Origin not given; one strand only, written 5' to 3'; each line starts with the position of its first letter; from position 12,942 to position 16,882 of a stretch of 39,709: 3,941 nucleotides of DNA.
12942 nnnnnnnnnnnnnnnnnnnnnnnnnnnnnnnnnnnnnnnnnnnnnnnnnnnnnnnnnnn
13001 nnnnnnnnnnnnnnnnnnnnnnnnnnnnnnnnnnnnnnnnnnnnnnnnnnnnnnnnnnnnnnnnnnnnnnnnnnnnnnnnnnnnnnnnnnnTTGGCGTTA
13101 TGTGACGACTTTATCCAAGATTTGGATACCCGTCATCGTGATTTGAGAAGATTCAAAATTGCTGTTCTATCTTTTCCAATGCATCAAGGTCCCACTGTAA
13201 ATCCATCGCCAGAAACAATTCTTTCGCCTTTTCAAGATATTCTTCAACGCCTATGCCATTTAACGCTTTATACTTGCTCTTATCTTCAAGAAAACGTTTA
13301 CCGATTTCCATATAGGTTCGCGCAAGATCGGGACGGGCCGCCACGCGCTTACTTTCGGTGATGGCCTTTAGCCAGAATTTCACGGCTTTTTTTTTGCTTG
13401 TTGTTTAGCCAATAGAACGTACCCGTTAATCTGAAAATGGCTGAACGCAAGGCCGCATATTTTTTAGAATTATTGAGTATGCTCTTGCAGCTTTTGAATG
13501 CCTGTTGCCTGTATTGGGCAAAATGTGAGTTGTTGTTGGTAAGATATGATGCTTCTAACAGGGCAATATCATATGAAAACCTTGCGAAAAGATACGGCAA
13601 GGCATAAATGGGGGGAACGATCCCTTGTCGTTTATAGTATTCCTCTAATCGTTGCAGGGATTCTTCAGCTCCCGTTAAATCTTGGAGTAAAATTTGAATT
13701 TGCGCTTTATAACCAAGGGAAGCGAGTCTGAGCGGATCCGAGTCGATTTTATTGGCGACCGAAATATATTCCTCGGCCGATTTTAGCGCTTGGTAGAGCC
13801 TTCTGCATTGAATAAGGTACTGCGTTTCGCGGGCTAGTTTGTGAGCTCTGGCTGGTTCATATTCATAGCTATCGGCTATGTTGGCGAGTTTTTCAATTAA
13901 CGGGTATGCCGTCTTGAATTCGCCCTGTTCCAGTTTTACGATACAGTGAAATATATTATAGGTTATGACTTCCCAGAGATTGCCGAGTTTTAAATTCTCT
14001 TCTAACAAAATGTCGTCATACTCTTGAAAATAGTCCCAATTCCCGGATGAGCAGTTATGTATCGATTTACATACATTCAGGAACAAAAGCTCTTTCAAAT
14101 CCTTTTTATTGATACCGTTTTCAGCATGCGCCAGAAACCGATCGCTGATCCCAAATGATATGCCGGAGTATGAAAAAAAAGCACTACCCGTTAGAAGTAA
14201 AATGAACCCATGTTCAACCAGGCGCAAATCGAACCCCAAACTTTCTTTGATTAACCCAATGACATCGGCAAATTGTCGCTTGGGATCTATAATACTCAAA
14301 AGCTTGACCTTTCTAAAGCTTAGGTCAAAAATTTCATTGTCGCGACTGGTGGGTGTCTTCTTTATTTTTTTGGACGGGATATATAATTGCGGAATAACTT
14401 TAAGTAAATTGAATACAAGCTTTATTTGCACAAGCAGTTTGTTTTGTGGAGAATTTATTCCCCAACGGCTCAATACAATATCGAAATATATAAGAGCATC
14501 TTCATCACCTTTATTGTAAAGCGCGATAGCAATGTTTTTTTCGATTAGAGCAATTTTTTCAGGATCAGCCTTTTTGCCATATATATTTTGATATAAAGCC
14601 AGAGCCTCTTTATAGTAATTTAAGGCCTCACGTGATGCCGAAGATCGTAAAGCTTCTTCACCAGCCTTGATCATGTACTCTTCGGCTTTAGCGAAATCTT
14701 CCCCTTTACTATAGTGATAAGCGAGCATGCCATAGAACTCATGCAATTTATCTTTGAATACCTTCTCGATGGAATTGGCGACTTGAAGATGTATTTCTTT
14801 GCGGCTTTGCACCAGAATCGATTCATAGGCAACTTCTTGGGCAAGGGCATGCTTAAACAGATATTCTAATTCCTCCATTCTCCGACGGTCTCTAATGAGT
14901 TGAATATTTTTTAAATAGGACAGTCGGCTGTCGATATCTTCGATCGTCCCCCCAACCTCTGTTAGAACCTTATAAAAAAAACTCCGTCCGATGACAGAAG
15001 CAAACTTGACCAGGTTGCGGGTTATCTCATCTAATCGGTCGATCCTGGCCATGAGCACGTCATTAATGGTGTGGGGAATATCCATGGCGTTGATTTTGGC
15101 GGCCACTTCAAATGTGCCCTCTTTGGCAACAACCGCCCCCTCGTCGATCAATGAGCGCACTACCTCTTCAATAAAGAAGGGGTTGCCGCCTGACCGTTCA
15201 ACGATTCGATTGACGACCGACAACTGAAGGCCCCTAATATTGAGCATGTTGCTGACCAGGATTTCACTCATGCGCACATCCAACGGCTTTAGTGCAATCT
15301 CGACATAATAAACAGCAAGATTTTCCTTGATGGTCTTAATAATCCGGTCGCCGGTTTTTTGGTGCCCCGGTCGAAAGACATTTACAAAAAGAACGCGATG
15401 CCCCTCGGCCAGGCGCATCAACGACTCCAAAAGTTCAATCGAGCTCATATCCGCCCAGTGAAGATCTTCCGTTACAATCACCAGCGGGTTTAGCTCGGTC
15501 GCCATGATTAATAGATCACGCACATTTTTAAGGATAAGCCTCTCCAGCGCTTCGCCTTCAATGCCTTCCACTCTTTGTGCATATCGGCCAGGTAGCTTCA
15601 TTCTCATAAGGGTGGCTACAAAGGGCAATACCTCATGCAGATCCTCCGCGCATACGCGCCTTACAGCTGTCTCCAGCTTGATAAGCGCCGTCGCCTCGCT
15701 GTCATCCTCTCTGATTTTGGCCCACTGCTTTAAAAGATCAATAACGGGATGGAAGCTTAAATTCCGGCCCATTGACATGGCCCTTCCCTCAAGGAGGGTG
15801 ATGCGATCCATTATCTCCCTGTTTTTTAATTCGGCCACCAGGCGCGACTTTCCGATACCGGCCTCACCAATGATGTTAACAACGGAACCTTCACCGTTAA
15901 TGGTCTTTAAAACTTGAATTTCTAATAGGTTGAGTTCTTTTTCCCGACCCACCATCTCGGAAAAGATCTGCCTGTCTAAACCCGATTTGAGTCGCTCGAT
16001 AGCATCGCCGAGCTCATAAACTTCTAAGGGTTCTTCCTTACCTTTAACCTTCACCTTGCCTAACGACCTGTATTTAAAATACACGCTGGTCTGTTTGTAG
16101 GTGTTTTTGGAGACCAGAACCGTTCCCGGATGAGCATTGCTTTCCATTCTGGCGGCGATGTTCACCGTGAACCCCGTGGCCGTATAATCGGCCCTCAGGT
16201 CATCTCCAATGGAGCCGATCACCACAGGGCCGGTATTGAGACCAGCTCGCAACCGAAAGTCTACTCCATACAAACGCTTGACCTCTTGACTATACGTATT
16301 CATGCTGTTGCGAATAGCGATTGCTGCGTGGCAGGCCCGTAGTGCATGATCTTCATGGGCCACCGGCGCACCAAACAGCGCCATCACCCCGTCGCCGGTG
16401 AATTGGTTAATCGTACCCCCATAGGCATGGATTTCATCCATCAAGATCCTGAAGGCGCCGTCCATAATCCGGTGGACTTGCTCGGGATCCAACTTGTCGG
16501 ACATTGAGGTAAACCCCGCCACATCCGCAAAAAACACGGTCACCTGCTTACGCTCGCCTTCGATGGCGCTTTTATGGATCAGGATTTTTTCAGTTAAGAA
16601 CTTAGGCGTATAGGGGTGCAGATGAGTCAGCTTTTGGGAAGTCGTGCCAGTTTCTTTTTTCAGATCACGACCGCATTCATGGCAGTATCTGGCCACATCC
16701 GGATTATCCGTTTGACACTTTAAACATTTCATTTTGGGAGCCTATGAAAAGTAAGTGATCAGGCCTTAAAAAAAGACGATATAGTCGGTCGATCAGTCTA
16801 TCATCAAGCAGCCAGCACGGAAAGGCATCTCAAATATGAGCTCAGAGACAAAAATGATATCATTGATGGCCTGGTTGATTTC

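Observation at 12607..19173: Two diverged ~250-nt non-coding elements with shared hairpins bracket the radical-SAM / cyclase-STAND gene pair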

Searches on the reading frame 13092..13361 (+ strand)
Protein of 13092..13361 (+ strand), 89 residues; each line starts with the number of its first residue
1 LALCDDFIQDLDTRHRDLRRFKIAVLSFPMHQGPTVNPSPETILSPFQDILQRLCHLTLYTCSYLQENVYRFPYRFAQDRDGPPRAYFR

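Call 57: search_protein_families(library=pfam, proteins=[window:13092-13361:+], max_evalue=0.01)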
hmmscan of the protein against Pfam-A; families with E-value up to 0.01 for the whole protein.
window:13092-13361:+ (89 aa): 0 families

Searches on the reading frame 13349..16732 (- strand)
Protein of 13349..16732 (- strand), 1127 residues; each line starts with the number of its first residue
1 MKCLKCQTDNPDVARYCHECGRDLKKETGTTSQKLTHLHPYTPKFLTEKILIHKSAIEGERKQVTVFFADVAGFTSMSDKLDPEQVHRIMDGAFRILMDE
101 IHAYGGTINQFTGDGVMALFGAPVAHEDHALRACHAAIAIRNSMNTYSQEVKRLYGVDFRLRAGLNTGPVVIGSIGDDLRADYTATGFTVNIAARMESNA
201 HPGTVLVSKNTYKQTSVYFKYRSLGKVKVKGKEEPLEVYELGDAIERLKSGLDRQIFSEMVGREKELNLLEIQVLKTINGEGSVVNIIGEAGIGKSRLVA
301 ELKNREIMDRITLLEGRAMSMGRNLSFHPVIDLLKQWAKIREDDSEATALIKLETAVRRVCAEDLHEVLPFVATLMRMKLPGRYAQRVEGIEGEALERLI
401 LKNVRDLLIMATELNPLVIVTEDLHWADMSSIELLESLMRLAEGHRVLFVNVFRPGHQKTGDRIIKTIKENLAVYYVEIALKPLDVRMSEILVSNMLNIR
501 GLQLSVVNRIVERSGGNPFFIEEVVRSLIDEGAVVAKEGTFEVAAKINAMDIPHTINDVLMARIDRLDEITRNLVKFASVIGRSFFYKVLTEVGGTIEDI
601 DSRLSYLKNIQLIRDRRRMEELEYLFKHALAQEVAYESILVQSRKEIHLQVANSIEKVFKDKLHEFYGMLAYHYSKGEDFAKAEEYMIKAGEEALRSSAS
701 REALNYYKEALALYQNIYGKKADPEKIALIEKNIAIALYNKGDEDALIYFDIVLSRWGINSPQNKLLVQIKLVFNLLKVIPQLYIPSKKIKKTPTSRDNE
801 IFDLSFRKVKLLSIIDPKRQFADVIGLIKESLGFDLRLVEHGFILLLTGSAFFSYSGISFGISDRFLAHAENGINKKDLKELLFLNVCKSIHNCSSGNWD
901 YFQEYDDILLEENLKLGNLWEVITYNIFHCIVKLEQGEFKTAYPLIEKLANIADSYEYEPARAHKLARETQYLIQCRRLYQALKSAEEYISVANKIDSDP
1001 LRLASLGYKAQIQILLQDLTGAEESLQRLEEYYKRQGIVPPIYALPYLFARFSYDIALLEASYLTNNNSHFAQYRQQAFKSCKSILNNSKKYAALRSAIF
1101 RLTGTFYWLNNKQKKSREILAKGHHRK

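Call 11: search_protein_families(library=pfam, proteins=[window:13349-16732:-], max_evalue=0.001)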
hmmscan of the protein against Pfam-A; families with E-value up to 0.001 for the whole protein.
window:13349-16732:- (1127 aa): 4 families
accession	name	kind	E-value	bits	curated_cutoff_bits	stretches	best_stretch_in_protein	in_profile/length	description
PF00211.25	Guanylate_cyc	-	1.4e-28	100.2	21.9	1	61-235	6-176/183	Adenylate and Guanylate cyclase catalytic domain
PF13191.12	AAA_16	-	3.6e-20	73.6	32.6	1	260-450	2-167/167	AAA ATPase domain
PF13240.11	Zn_Ribbon_1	-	4.7e-05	23.5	25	1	2-24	1-23/23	zinc-ribbon domain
PF12773.13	DZR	-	0.00069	20.2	27.3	0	3-25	1-23/45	Double zinc ribbon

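Call 39: find_homologous_proteins(query=window:13349-16732:-, max_evalue=1e-30)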
Query window:13349-16732:- (1127 aa): 7674 proteins with E <= 1e-30 among 8000 candidates; the best 120 are listed.
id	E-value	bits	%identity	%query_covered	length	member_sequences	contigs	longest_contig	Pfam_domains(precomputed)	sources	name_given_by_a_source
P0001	0.0e+0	2518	100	100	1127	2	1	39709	PF00211.26,PF13191.13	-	-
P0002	0.0e+0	2088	83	100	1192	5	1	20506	PF00211.26,PF13191.13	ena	-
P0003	0.0e+0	2082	83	100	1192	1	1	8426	PF00211.26,PF13191.13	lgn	-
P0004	0.0e+0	2066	82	100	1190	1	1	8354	PF00211.26,PF13191.13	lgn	-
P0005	0.0e+0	2063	83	99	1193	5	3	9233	PF13424.13,PF00211.26,PF13191.13,PF13374.13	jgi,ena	-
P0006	0.0e+0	2057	81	100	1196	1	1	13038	PF00211.26,PF13191.13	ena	-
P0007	0.0e+0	2046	82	99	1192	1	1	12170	PF00211.26,PF13191.13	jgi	jgi:class 3 adenylate cyclase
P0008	0.0e+0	2038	81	99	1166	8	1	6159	PF00211.26,PF13191.13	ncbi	ncbi:MAG: adenylate/guanylate cyclase domain-containing protein, partial [Nitrospinales bacterium]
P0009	0.0e+0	2015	80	100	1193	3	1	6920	PF13424.13,PF00211.26,PF13191.13,PF13374.13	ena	-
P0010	0.0e+0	1971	78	100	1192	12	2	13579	PF00211.26,PF13191.13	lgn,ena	-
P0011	0.0e+0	1962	79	100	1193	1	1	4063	PF00211.26,PF13191.13,PF13374.13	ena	-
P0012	0.0e+0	1939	77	99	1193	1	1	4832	PF00211.26,PF13191.13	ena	-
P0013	0.0e+0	1908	76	99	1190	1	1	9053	PF00211.26,PF13191.13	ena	-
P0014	0.0e+0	1746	71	99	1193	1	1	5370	PF13240.12,PF12773.14,PF00515.35,PF00211.26,PF13191.13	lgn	-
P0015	0.0e+0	1736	70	99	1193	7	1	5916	PF13240.12,PF12773.14,PF00211.26,PF13191.13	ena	-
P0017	0.0e+0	1712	69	99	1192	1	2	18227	PF13240.12,PF00211.26,PF13191.13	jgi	jgi:class 3 adenylate cyclase/tetratricopeptide (TPR) repeat protein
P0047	0.0e+0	1317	55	99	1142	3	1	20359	PF12773.14,PF00211.26,PF13191.13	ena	-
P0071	0.0e+0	1286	54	99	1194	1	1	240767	PF00211.26,PF13191.13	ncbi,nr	ncbi:MAG: AAA family ATPase [Desulfobacteraceae bacterium]|nr:AAA family ATPase [Desulfobacteraceae 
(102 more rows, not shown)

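Call 40: find_encoding_contigs(protein=P0002, flank=10000, max_places=5)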
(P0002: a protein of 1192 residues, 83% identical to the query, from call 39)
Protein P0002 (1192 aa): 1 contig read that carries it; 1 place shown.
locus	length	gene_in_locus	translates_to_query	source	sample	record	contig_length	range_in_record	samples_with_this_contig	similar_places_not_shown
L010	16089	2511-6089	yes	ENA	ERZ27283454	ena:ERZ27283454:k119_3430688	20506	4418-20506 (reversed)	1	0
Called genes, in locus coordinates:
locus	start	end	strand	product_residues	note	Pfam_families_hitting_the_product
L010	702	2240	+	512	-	PF02310:B12-binding, PF04055:Radical_SAM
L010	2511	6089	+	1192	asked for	PF00211:Guanylate_cyc, PF13191:AAA_16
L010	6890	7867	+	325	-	PF02673:BacA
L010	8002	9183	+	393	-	PF07690:MFS_1, PF12832:MFS_1_like (faint), PF00083:Sugar_tr (weak), PF07690:MFS_1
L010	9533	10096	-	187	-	-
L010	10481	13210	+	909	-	PF03699:UPF0182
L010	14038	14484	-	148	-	PF08821:CGGC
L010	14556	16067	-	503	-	PF00072:Response_reg, PF00989:PAS, PF08448:PAS_4, PF13188:PAS_8 (weak), PF13426:PAS_9, PF00512:HisKA, PF02518:HATPase_c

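Call 41: find_encoding_contigs(protein=P0010, flank=10000, max_places=5)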
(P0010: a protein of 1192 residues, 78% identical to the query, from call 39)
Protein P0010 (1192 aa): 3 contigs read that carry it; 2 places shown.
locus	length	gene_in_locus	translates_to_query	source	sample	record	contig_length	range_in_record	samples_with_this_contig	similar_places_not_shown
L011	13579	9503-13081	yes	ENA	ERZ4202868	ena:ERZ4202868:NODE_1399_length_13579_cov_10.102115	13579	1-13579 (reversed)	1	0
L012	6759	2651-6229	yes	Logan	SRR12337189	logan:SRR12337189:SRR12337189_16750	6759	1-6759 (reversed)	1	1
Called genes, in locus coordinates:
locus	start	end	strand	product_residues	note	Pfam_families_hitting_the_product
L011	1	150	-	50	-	?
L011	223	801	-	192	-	-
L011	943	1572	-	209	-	-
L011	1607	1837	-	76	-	PF13441:Gly-zipper_YMGG, PF05433:Rick_17kDa_Anti (weak), PF13488:Gly-zipper_Omp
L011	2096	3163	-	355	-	-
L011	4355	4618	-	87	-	-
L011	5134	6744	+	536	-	-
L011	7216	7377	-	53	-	-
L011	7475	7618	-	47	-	-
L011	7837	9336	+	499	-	PF02310:B12-binding, PF04055:Radical_SAM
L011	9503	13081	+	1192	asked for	PF00211:Guanylate_cyc, PF13191:AAA_16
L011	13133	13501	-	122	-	PF01314:AFOR_C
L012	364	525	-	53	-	-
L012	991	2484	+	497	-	PF02310:B12-binding, PF04055:Radical_SAM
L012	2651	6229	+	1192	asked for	PF00211:Guanylate_cyc, PF13191:AAA_16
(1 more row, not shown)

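Call 42: find_encoding_contigs(protein=P0017, flank=10000, max_places=5)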
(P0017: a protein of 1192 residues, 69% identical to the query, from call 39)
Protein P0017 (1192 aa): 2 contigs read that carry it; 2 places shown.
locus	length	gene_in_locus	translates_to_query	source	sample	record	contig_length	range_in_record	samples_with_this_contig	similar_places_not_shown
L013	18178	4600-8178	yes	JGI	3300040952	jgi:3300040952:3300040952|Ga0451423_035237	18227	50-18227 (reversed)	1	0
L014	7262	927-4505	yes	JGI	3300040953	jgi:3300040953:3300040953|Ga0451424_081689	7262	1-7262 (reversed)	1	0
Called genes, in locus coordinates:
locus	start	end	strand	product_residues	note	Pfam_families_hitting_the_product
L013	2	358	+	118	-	?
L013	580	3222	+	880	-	PF00561:Abhydrolase_1 (faint), PF10503:Esterase_PHB, PF00326:Peptidase_S9 (weak)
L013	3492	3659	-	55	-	-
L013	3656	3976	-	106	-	PF14104:DUF4277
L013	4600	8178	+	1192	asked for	PF13240:Zn_Ribbon_1 (weak), PF00211:Guanylate_cyc, PF13191:AAA_16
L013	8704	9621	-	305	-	PF08843:AbiEii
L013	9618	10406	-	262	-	PF17194:AbiEi_3_N, PF11459:AbiEi_3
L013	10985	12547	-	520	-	PF13717:Zn_ribbon_4, PF13719:Zn_ribbon_5, PF11906:DUF3426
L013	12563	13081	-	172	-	PF00156:Pribosyltran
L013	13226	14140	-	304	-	PF00226:DnaJ, PF01556:DnaJ_C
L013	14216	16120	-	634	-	PF00890:FAD_binding_2 (faint), PF01134:GIDA, PF07992:Pyr_redox_2 (weak), PF12831:FAD_oxidored, PF21680:GIDA_C_1st, PF13932:SAM_GIDA_C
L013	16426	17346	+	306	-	PF04055:Radical_SAM, PF16199:Radical_SAM_C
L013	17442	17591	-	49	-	-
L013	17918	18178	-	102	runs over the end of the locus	?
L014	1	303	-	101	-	?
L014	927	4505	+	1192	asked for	PF13240:Zn_Ribbon_1 (weak), PF00211:Guanylate_cyc, PF13191:AAA_16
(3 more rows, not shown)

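Call 86: find_encoding_contigs(protein=P0047, flank=10000, max_places=3)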
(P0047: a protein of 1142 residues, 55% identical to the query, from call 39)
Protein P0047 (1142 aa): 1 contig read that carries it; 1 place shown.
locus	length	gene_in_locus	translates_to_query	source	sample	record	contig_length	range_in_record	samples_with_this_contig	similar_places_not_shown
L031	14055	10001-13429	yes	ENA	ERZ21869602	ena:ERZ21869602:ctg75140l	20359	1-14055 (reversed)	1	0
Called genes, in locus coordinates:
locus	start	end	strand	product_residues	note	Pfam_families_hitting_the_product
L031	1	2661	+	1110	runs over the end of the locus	PF12773:DZR, PF13240:Zn_Ribbon_1 (weak), PF00211:Guanylate_cyc, PF13191:AAA_16, PF13401:AAA_22 (faint), PF07719:TPR_2 (faint), PF13424:TPR_12 (faint)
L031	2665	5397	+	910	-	PF00211:Guanylate_cyc, PF13191:AAA_16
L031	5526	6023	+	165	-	-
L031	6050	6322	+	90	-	-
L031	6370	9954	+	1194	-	PF00211:Guanylate_cyc, PF13191:AAA_16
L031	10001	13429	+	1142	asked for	PF12773:DZR (faint), PF00211:Guanylate_cyc, PF13191:AAA_16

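Call 87: find_encoding_contigs(protein=P0071, flank=10000, max_places=3)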
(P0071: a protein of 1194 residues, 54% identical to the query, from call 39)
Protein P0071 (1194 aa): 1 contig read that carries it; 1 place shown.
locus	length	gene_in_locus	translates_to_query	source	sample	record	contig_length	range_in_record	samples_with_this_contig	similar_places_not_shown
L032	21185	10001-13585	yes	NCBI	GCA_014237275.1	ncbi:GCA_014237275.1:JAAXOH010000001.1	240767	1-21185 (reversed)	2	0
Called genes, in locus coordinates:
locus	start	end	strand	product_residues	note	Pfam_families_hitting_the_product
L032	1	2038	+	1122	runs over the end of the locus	PF12773:DZR, PF13240:Zn_Ribbon_1 (faint), PF13248:Zn_ribbon_3 (faint), PF00211:Guanylate_cyc, PF13191:AAA_16, PF07719:TPR_2 (faint), PF13424:TPR_12 (faint), PF17874:TPR_MalT (weak)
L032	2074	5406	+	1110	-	PF12773:DZR, PF13240:Zn_Ribbon_1 (weak), PF13248:Zn_ribbon_3 (faint), PF00211:Guanylate_cyc, PF13191:AAA_16, PF07719:TPR_2 (faint), PF13176:TPR_7 (faint), PF13424:TPR_12, +1 more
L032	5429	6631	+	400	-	PF04101:Glyco_tran_28_C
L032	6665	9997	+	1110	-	PF12773:DZR, PF13240:Zn_Ribbon_1 (weak), PF00211:Guanylate_cyc, PF13191:AAA_16, PF07719:TPR_2 (faint), PF13428:TPR_14 (faint), PF13424:TPR_12 (weak)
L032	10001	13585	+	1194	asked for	PF00211:Guanylate_cyc, PF13191:AAA_16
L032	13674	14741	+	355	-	PF00027:cNMP_binding, PF13487:HD_5, PF01966:HD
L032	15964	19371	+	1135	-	PF12773:DZR, PF13240:Zn_Ribbon_1 (faint), PF00211:Guanylate_cyc, PF13191:AAA_16, PF17874:TPR_MalT (faint), PF13424:TPR_12 (faint)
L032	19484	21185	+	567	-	PF12773:DZR, PF13240:Zn_Ribbon_1 (weak), PF13248:Zn_ribbon_3 (faint), PF13240:Zn_Ribbon_1 (weak), PF00211:Guanylate_cyc, PF13191:AAA_16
